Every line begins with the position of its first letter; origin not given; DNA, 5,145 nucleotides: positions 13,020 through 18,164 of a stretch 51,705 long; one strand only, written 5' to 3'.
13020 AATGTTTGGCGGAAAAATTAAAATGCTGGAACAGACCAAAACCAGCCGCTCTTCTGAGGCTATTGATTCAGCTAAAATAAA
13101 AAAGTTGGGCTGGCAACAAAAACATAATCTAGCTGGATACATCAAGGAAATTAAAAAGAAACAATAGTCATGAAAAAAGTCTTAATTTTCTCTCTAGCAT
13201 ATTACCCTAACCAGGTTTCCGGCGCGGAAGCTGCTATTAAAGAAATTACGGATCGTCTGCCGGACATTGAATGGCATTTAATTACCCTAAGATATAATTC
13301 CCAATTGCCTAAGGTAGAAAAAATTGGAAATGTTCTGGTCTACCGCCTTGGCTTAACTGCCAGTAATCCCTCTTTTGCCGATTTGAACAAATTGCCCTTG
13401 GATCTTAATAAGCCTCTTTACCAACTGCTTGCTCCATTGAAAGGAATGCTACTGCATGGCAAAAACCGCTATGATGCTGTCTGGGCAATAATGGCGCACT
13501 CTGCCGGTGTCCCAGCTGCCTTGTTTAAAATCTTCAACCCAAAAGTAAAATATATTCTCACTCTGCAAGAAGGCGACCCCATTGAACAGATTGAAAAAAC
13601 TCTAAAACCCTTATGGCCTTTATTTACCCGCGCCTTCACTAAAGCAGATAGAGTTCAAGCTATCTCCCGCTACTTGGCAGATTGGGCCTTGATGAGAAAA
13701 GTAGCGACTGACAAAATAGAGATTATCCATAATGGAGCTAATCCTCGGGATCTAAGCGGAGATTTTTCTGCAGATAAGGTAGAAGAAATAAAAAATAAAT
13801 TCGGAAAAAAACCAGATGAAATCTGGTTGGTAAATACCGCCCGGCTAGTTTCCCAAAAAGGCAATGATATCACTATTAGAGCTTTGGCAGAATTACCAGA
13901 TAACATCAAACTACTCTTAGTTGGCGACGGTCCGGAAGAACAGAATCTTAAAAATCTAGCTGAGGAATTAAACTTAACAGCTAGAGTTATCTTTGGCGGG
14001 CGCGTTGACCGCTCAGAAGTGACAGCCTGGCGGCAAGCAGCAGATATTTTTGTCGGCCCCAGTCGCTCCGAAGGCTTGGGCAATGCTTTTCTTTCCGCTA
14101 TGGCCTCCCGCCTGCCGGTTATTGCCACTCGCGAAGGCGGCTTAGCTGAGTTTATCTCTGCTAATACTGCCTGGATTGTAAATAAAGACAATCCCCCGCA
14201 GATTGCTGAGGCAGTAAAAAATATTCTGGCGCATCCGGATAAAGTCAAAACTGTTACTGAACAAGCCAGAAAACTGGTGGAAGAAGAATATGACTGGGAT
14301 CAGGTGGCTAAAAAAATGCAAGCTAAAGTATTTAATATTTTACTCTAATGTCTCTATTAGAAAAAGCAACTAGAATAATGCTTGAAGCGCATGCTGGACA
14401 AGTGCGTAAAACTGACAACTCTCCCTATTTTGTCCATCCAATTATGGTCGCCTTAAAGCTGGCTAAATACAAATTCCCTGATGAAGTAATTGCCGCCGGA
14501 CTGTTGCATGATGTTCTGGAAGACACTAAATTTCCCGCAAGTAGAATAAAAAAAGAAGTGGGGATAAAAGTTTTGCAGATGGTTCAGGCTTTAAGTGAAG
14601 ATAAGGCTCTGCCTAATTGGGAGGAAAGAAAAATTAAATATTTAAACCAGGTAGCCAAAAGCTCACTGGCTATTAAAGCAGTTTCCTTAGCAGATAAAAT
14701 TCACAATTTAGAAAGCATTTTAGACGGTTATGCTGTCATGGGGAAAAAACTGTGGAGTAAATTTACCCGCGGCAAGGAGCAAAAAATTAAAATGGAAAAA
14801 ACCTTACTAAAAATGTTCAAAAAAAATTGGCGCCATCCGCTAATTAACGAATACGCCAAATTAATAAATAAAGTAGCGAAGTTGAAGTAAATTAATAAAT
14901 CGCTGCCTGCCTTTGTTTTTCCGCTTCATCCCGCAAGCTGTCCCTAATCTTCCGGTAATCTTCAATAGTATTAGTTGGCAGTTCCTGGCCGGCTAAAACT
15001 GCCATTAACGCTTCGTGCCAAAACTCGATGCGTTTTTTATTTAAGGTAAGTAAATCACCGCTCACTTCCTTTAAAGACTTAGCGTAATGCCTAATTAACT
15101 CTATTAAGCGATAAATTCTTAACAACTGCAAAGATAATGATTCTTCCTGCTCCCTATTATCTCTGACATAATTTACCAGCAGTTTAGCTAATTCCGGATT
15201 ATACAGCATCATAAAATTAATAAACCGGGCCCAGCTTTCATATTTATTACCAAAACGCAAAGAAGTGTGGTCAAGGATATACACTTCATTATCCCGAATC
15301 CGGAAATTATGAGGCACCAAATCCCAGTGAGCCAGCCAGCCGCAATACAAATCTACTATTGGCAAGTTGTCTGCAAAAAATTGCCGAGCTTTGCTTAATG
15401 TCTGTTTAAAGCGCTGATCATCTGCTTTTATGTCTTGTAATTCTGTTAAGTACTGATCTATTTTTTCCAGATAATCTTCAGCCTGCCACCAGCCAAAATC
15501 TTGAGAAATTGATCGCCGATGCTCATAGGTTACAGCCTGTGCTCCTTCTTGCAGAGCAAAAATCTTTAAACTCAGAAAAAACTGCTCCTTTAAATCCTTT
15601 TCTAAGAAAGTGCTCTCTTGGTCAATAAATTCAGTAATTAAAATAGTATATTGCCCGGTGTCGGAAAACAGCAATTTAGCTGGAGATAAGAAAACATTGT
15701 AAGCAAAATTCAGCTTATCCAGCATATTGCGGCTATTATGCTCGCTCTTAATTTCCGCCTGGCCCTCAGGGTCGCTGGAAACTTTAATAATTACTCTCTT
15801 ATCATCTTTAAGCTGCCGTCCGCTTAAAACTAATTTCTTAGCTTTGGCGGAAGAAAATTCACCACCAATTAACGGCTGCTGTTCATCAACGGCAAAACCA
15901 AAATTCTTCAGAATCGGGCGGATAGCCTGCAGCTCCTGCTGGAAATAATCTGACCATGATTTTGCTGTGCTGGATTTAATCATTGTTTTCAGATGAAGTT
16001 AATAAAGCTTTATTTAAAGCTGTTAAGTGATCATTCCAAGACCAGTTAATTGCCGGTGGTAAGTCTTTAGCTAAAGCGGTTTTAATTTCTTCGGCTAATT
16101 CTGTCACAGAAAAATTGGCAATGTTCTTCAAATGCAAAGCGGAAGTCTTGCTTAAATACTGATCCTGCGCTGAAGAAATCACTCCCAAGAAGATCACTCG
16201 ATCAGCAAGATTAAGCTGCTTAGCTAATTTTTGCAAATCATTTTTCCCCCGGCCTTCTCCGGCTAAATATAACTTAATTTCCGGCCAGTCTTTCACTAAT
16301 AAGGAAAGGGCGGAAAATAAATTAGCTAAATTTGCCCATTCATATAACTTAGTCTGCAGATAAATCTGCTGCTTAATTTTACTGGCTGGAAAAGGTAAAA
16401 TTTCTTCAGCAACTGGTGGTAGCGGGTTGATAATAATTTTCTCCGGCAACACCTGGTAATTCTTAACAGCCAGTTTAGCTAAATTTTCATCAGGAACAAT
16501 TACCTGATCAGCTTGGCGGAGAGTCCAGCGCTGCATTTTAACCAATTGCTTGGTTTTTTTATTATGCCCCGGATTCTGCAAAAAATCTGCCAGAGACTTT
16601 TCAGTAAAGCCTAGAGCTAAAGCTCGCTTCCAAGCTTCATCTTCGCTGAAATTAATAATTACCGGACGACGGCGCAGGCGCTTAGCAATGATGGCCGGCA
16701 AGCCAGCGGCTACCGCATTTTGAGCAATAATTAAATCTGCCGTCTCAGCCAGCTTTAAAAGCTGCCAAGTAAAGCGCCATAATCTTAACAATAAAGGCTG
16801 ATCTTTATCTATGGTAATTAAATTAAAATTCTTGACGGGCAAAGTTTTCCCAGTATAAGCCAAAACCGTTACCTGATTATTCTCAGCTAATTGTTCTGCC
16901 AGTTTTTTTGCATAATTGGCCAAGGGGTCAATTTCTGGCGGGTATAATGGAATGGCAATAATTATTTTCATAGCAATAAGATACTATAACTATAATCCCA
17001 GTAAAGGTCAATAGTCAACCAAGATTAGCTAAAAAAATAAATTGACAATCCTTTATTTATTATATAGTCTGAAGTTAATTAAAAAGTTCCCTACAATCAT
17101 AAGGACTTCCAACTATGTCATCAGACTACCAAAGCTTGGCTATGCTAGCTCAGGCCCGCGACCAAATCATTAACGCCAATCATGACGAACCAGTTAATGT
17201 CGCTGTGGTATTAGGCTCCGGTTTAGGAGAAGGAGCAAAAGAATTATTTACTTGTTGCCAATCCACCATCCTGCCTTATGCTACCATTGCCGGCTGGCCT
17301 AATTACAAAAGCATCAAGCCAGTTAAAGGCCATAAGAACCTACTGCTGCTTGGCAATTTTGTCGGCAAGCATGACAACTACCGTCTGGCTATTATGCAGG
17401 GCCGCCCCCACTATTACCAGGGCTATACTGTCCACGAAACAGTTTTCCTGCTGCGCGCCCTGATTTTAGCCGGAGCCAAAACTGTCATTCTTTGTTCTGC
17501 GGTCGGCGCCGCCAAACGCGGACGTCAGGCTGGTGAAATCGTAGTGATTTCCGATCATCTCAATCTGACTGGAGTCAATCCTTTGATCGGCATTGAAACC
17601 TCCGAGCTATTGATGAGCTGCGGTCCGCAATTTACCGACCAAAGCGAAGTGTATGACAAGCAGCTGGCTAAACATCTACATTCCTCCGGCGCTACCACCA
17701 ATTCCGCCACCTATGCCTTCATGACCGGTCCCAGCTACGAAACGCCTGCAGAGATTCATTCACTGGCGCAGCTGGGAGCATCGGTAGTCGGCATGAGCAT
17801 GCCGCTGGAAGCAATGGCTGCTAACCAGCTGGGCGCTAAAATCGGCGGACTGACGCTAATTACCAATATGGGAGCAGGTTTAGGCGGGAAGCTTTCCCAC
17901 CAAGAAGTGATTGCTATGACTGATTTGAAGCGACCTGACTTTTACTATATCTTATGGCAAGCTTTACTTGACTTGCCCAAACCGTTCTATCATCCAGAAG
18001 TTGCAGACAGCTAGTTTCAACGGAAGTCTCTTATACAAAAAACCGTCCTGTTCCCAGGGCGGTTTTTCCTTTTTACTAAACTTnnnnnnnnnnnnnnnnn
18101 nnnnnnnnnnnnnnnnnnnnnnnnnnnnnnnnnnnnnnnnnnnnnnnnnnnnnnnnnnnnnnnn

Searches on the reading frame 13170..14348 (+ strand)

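Call 73: search_protein_families(library=pfam, proteins=[window:13170-14348:+], max_evalue=0.001)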
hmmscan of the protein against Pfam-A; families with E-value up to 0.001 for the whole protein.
window:13170-14348:+ (392 aa): 6 families
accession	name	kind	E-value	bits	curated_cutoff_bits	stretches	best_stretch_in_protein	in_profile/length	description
PF00534.26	Glycos_transf_1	-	1.5e-34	119.5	26.4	1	205-368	3-171/172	Glycosyl transferases group 1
PF13692.12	Glyco_trans_1_4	-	1.6e-29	103.5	27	1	220-354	4-141/142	Glycosyl transferases group 1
PF20706.3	GT4-conflict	-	1.1e-13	51.4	26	1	212-382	194-384/385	Family 4 Glycosyltransferase in conflict systems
PF13524.12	Glyco_trans_1_2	-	3.4e-10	40.5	25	1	236-384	6-143/144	Glycosyl transferase-like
PF13439.12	Glyco_transf_4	-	1.8e-09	38.3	28.5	1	18-192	3-168/170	Glycosyltransferase Family 4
PF13579.12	Glyco_trans_4_4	-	6e-09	36.9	29.7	1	33-189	17-158/158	Glycosyl transferase 4-like domain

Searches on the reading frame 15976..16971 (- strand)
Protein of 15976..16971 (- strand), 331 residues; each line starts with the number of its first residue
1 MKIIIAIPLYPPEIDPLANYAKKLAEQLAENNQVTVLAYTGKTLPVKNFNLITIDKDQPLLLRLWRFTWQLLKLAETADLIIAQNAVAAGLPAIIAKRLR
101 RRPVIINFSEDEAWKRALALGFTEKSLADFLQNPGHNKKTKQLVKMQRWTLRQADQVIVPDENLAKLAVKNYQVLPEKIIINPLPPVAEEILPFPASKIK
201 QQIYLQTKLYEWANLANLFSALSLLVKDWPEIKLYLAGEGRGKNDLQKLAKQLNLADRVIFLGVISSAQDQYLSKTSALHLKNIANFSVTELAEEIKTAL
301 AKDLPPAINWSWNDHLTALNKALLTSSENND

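Call 73: search_protein_families(library=pfam, proteins=[window:15976-16971:-], max_evalue=0.001)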
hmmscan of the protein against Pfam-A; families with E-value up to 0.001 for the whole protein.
window:15976-16971:- (331 aa): 4 families
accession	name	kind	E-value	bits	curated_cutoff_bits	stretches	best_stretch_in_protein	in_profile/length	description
PF13439.12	Glyco_transf_4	-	5.1e-12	46.6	28.5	1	18-181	5-161/170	Glycosyltransferase Family 4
PF13579.12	Glyco_trans_4_4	-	1.9e-10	41.7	29.7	1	20-183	6-156/158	Glycosyl transferase 4-like domain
PF00534.26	Glycos_transf_1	-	9.5e-09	35.5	26.4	1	208-278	23-95/172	Glycosyl transferases group 1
PF13692.12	Glyco_trans_1_4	-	2.3e-05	25.1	27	1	212-276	13-77/142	Glycosyl transferases group 1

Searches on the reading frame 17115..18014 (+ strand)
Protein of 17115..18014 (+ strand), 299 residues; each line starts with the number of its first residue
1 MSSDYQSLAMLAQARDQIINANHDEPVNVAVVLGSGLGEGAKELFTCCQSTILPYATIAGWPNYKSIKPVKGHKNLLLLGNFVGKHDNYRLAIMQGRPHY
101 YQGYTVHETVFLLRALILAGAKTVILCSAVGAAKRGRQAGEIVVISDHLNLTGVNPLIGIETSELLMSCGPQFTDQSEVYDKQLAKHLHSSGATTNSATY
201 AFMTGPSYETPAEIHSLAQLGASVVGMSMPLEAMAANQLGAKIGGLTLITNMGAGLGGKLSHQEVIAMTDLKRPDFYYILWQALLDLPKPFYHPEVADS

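Call 73: search_protein_families(library=pfam, proteins=[window:17115-18014:+], max_evalue=0.001)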
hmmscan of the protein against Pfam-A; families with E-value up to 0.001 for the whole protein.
window:17115-18014:+ (299 aa): 1 family
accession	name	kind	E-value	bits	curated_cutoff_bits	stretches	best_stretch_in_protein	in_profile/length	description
PF01048.26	PNP_UDP_1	-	1.1e-28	100.6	25.1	1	66-282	28-230/233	Phosphorylase superfamily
